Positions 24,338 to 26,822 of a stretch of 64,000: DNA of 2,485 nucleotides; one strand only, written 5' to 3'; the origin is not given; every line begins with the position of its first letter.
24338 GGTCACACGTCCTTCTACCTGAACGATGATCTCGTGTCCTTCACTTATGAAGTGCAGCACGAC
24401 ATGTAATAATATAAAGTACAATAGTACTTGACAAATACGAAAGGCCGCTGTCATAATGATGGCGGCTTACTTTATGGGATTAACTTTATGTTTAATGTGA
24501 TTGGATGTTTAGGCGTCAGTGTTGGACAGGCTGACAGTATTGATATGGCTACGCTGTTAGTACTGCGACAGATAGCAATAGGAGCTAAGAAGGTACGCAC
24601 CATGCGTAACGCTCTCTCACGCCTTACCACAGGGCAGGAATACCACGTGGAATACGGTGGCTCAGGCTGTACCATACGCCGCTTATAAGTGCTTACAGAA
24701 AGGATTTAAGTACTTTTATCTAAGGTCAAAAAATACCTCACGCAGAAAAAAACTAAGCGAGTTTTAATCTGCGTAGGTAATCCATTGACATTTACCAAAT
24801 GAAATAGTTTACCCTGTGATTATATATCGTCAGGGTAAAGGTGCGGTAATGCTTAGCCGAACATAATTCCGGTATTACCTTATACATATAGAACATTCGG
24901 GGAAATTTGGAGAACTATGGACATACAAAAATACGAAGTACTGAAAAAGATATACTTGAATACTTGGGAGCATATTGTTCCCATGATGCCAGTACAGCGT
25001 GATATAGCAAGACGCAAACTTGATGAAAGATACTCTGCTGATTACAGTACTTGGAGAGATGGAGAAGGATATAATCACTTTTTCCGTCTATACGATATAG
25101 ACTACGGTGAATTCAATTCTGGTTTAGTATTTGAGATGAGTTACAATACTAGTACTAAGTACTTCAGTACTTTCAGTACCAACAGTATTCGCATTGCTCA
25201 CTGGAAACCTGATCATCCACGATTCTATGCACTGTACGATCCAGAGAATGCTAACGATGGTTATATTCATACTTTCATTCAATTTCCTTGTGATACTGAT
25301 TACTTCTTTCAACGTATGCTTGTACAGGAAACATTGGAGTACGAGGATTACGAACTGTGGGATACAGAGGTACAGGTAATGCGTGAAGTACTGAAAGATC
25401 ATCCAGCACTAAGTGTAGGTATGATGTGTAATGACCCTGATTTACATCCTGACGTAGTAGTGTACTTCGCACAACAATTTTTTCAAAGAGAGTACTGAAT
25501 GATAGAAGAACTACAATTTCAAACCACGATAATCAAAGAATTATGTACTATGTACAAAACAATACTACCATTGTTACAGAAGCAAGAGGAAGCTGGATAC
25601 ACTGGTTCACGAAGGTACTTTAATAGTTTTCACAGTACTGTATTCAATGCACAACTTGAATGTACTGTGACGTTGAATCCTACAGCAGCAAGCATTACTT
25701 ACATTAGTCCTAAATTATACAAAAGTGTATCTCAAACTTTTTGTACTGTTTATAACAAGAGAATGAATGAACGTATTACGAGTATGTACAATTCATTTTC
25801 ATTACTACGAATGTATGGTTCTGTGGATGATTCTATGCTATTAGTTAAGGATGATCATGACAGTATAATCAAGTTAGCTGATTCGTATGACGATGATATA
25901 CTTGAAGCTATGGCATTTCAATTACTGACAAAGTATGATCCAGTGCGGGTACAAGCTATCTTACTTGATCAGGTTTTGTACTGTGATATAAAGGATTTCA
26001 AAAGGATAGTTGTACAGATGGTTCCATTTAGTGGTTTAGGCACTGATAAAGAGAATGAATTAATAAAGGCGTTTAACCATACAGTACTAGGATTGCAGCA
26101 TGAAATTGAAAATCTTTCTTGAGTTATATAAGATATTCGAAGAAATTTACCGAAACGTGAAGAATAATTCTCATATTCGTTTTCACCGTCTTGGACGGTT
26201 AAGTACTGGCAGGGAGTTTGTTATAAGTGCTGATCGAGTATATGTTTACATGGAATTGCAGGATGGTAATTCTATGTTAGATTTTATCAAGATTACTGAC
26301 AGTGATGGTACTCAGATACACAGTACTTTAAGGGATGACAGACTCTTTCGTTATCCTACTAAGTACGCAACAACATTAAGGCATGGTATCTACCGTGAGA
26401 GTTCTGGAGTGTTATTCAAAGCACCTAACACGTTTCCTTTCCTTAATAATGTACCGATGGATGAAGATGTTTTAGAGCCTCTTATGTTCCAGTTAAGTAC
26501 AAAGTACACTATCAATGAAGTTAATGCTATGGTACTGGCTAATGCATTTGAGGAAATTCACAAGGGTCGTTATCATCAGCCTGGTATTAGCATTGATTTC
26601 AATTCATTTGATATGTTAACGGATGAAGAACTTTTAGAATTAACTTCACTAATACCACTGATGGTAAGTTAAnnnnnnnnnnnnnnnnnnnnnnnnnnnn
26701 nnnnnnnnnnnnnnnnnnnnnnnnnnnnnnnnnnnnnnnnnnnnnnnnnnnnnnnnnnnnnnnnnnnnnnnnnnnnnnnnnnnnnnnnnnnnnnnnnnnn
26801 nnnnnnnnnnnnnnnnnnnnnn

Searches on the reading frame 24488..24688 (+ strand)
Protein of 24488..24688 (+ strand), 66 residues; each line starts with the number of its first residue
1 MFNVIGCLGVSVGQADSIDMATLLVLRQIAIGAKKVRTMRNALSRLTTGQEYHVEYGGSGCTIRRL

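Call 79: search_protein_families(library=pfam, proteins=[window:24488-24688:+], max_evalue=0.01)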
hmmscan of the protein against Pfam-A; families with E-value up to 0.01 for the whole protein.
window:24488-24688:+ (66 aa): 0 families

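Call 80: search_protein_families(library=phrogs, proteins=[window:24488-24688:+], max_evalue=0.00001)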
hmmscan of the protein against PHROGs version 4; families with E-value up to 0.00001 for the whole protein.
window:24488-24688:+ (66 aa): 1 family
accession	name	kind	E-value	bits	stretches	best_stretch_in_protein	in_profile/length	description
phrog_17833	-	unknown function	8.3e-34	116.3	1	1-66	2-67/69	-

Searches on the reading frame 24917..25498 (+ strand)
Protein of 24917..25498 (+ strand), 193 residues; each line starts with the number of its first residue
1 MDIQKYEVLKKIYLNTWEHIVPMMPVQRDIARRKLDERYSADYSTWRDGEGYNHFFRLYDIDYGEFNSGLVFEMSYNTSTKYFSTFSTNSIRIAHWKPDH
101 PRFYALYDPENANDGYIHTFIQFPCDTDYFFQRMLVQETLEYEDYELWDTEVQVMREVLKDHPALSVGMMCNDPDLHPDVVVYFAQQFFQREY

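Call 4: search_protein_families(library=pfam, proteins=[window:24917-25498:+], max_evalue=1)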
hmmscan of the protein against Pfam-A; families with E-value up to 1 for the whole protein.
window:24917-25498:+ (193 aa): 0 families

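Call 5: search_protein_families(library=phrogs, proteins=[window:24917-25498:+], max_evalue=0.1)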
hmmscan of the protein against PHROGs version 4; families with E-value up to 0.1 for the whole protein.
window:24917-25498:+ (193 aa): 1 family
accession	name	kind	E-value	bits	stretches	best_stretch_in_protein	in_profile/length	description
phrog_23172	-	unknown function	7.1e-121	402.5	1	1-193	1-194/194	-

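Call 67: search_protein_families(library=ncbifam, proteins=[window:24917-25498:+], max_evalue=1)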
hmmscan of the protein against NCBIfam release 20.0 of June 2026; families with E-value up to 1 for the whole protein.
window:24917-25498:+ (193 aa): 0 families

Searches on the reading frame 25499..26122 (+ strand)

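Call 4: search_protein_families(library=pfam, proteins=[window:25499-26122:+], max_evalue=1)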
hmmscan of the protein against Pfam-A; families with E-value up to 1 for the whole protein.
window:25499-26122:+ (207 aa): 0 families

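Call 5: search_protein_families(library=phrogs, proteins=[window:25499-26122:+], max_evalue=0.1)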
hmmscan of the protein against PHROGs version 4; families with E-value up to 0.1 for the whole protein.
window:25499-26122:+ (207 aa): 1 family
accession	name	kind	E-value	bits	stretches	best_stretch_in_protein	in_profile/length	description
phrog_26432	-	unknown function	2.8e-07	31.5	1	126-179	120-173/206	-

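Call 67: search_protein_families(library=ncbifam, proteins=[window:25499-26122:+], max_evalue=1)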
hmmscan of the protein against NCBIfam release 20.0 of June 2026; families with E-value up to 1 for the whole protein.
window:25499-26122:+ (207 aa): 2 families
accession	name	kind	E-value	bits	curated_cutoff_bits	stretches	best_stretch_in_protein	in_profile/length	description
TIGR02113.1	coaC_strep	equivalog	0.051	13.4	261.4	1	54-144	27-111/177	phosphopantothenoylcysteine decarboxylase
NF011205.0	PRK14611.1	equivalog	0.1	12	364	1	83-138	152-210/275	4-(cytidine 5'-diphospho)-2-C-methyl-D-erythritol kinase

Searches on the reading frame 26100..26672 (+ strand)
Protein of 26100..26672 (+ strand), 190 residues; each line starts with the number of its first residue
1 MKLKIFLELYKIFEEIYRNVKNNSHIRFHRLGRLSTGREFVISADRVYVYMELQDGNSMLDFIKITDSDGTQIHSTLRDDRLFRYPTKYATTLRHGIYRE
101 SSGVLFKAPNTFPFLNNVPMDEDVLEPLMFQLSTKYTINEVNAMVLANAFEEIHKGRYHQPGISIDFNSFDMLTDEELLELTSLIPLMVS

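Call 4: search_protein_families(library=pfam, proteins=[window:26100-26672:+], max_evalue=1)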
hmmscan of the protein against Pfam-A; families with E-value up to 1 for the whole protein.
window:26100-26672:+ (190 aa): 0 families

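Call 5: search_protein_families(library=phrogs, proteins=[window:26100-26672:+], max_evalue=0.1)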
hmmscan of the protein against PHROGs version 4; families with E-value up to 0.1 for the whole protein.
window:26100-26672:+ (190 aa): 2 families
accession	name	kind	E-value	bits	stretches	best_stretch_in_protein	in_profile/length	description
phrog_26432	-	unknown function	2.3e-93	312.7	1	1-190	1-199/206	-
phrog_24400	-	unknown function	0.082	14.3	0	8-79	31-101/140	-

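Call 67: search_protein_families(library=ncbifam, proteins=[window:26100-26672:+], max_evalue=1)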
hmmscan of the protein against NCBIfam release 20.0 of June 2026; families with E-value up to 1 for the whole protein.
window:26100-26672:+ (190 aa): 0 families
